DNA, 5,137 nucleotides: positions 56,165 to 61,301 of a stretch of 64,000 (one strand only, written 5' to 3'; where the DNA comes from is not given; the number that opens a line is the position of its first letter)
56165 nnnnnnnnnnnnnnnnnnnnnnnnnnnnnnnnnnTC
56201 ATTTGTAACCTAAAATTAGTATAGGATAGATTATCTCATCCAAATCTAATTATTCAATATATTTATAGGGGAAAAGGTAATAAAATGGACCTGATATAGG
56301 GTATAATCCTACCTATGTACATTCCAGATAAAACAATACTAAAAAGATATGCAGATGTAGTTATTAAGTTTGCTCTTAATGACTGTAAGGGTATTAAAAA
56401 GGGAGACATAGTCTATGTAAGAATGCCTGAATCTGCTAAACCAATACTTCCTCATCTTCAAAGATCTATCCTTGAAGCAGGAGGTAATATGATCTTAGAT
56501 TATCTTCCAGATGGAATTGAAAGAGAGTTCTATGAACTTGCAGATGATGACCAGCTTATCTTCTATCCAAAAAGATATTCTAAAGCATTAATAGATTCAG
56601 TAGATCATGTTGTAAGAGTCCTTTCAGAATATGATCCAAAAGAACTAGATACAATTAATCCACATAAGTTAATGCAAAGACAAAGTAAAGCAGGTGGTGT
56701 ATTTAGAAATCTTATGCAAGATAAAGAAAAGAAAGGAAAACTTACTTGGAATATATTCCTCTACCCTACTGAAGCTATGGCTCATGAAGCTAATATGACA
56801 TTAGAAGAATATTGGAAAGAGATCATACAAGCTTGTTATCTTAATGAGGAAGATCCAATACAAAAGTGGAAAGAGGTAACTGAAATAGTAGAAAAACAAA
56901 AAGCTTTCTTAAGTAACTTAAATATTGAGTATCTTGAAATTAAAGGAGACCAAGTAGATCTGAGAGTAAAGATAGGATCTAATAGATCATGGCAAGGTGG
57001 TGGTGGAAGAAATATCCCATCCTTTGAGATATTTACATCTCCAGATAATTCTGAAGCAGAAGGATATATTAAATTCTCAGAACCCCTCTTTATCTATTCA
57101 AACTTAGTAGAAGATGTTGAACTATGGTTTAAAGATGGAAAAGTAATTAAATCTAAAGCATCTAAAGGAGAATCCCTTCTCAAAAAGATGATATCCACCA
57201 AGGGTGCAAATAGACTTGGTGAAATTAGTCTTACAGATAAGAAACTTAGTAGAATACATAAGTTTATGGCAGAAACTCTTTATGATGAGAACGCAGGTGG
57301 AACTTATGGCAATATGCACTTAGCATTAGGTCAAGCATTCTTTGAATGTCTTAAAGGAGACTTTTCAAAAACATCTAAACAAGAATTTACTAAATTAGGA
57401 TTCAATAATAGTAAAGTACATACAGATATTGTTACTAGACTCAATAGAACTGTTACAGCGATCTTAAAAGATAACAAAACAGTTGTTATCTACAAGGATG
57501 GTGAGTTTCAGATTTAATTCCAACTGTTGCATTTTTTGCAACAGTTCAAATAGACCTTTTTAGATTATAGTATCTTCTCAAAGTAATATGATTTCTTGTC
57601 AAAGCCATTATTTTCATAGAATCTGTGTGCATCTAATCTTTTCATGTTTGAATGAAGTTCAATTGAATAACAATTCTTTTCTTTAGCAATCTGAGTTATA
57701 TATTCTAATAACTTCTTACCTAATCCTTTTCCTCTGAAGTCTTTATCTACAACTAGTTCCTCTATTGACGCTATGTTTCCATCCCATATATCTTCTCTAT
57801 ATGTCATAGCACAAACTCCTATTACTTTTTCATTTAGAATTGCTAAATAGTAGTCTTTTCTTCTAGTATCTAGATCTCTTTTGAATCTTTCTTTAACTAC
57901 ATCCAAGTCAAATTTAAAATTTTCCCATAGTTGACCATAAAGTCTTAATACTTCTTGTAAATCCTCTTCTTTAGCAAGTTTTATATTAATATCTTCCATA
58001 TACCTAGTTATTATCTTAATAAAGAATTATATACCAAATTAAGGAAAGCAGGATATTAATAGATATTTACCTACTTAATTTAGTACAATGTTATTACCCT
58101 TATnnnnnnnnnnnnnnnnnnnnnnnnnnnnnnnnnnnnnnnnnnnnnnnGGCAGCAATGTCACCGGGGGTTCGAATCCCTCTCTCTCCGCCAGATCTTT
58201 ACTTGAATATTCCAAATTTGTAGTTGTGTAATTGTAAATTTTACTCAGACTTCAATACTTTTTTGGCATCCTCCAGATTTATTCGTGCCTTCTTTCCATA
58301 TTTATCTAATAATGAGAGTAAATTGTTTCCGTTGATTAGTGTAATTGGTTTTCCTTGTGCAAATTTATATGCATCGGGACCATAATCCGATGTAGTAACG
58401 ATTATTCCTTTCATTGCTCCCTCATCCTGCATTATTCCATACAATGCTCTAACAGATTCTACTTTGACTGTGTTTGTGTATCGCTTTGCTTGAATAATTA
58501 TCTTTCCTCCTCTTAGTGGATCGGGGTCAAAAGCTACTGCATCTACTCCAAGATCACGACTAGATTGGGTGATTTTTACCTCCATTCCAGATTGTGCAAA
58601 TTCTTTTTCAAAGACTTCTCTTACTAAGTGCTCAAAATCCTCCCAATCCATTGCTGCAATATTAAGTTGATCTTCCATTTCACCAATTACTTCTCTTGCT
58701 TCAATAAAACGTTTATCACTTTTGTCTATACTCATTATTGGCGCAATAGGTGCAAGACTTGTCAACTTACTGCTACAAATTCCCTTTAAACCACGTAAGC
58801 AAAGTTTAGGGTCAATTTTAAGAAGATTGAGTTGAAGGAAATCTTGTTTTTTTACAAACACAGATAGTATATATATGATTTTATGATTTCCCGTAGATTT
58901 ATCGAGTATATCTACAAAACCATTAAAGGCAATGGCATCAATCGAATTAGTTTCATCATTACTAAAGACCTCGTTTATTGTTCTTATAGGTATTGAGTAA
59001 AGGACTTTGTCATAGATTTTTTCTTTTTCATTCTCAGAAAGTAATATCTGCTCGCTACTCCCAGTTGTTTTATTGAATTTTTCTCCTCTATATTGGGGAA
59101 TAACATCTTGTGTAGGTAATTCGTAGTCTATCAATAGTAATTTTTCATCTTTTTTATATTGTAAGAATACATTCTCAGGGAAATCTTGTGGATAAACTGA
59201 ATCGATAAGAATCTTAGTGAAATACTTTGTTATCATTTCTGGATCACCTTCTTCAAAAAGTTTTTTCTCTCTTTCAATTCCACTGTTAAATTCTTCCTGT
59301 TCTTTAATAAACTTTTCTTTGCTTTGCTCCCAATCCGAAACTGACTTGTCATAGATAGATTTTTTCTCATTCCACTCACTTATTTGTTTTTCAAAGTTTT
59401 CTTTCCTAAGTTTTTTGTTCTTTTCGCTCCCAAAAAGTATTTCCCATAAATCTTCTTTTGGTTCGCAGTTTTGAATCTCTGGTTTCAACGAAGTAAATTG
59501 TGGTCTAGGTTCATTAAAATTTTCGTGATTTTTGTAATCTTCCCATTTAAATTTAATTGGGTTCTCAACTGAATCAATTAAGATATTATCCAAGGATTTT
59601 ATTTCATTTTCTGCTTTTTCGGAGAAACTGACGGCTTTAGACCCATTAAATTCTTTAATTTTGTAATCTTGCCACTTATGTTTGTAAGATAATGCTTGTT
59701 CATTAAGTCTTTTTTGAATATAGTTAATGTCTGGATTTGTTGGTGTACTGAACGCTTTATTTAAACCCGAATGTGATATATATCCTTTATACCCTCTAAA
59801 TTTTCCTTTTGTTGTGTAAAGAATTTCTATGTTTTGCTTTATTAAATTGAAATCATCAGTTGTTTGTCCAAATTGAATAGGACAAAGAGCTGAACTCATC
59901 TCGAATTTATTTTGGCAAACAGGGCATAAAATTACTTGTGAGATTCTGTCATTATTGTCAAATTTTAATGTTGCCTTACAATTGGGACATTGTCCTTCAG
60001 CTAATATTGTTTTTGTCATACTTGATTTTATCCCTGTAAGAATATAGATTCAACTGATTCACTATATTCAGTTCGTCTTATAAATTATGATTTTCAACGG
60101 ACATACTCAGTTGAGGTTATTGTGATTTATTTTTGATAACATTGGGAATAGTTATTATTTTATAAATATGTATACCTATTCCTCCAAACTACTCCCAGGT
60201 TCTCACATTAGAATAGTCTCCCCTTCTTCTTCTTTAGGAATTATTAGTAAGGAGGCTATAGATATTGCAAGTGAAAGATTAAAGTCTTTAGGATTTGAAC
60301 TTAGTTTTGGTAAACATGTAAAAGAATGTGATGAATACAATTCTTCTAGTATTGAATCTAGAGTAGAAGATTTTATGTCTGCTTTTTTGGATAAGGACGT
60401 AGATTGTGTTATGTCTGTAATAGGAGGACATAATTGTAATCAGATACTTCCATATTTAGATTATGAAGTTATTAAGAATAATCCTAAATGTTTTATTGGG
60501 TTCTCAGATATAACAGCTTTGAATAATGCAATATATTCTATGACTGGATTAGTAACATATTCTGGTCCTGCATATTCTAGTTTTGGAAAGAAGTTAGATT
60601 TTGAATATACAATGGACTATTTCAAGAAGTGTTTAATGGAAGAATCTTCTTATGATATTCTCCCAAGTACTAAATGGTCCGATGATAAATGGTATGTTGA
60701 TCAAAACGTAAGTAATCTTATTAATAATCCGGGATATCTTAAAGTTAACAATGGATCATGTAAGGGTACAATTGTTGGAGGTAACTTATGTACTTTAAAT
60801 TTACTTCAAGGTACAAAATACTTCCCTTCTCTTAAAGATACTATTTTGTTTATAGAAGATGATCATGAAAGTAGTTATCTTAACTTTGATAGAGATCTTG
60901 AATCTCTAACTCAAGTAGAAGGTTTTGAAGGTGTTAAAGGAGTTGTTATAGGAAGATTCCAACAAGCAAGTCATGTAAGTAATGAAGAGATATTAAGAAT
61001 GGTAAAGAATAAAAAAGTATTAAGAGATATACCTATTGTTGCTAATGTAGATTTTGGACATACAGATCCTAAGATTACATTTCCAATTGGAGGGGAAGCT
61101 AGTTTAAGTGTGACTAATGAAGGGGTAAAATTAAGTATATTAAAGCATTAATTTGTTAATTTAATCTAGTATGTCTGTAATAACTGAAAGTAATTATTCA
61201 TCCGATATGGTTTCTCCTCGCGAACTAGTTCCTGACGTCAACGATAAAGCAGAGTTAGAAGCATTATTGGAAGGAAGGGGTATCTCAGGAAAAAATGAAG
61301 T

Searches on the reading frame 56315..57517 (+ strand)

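Call 41: search_protein_families(library=pfam, proteins=[window:56315-57517:+], max_evalue=0.001)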
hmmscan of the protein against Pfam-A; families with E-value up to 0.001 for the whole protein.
window:56315-57517:+ (400 aa): 1 family
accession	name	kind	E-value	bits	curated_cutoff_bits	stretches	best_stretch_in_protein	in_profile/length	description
PF02073.20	Peptidase_M29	-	3.5e-99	332.8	27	1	7-398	3-406/406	Thermophilic metalloprotease (M29)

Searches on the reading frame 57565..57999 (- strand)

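Call 41: search_protein_families(library=pfam, proteins=[window:57565-57999:-], max_evalue=0.001)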
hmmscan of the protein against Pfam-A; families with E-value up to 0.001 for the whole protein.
window:57565-57999:- (144 aa): 9 families
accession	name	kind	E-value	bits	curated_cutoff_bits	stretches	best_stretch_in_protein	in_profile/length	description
PF00583.31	Acetyltransf_1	-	1.8e-20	73.8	20.7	1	36-133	23-116/116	Acetyltransferase (GNAT) family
PF13508.13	Acetyltransf_7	-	3.5e-17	63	27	1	48-134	3-83/84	Acetyltransferase (GNAT) domain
PF13673.13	Acetyltransf_10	-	1e-12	48.5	23.6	1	30-136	13-110/128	Acetyltransferase (GNAT) domain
PF13420.13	Acetyltransf_4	-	9.6e-09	35.9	24.3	1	6-135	1-136/155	Acetyltransferase (GNAT) domain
PF17013.11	Acetyltransf_15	-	2e-05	24.5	35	1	71-139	67-142/210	Putative acetyl-transferase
PF14542.12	Acetyltransf_CG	-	7.6e-05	23.2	30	1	62-109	12-57/80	GCN5-related N-acetyl-transferase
PF08445.16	FR47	-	0.00012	22.4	22.1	1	76-136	21-80/86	FR47-like protein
PF13527.13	Acetyltransf_9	-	0.00019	21.8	25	1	6-109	2-105/127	Acetyltransferase (GNAT) domain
PF13302.13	Acetyltransf_3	-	0.00022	22.4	25.4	1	10-133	8-137/138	Acetyltransferase (GNAT) domain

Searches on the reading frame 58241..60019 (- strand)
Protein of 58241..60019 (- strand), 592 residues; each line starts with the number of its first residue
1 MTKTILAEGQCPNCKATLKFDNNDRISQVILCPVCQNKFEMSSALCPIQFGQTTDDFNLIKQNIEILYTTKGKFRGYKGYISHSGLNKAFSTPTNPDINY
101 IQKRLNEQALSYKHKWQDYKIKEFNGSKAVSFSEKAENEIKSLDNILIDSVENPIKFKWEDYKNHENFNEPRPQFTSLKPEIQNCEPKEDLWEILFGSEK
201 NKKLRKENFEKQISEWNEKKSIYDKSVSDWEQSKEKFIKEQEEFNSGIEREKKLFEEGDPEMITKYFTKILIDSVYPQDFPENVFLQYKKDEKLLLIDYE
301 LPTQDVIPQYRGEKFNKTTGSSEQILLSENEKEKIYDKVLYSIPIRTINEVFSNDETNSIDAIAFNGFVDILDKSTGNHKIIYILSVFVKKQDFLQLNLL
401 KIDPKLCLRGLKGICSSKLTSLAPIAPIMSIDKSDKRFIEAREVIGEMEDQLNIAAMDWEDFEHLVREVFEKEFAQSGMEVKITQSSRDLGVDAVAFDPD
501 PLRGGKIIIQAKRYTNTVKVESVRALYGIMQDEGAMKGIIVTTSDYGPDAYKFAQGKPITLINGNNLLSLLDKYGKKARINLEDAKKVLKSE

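Call 41: search_protein_families(library=pfam, proteins=[window:58241-60019:-], max_evalue=0.001)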
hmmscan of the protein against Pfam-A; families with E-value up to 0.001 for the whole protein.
window:58241-60019:- (592 aa): 3 families
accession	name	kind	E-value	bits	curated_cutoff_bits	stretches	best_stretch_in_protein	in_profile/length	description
PF04471.18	Mrr_cat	-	2.1e-32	112.1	21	1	455-571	2-115/115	Restriction endonuclease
PF22722.2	NA-iREase1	-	4.2e-07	30.4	27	1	473-568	8-105/106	NACHT-associated inactive Restriction Endonuclease 1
PF13156.12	Mrr_cat_2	-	7e-05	23.2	22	1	477-567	17-110/127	Restriction endonuclease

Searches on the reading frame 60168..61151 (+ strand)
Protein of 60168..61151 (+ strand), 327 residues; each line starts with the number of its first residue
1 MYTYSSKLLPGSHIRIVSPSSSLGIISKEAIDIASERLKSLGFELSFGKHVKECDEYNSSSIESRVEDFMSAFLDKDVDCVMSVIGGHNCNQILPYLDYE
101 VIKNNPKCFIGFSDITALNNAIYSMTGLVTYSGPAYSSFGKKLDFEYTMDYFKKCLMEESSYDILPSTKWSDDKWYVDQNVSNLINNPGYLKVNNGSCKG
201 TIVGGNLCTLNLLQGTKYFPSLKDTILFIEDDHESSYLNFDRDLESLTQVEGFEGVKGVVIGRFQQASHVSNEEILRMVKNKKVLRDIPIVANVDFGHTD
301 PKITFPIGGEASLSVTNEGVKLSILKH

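Call 41: search_protein_families(library=pfam, proteins=[window:60168-61151:+], max_evalue=0.001)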
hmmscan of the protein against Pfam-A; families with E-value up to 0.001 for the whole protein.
window:60168-61151:+ (327 aa): 2 families
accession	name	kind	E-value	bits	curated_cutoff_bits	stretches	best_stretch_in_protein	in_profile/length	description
PF02016.21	Peptidase_S66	-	2.9e-36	124.7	25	1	14-133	1-121/121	LD-carboxypeptidase N-terminal domain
PF17676.7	Peptidase_S66C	-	3.3e-30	105.6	23.7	1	199-313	1-120/120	LD-carboxypeptidase C-terminal domain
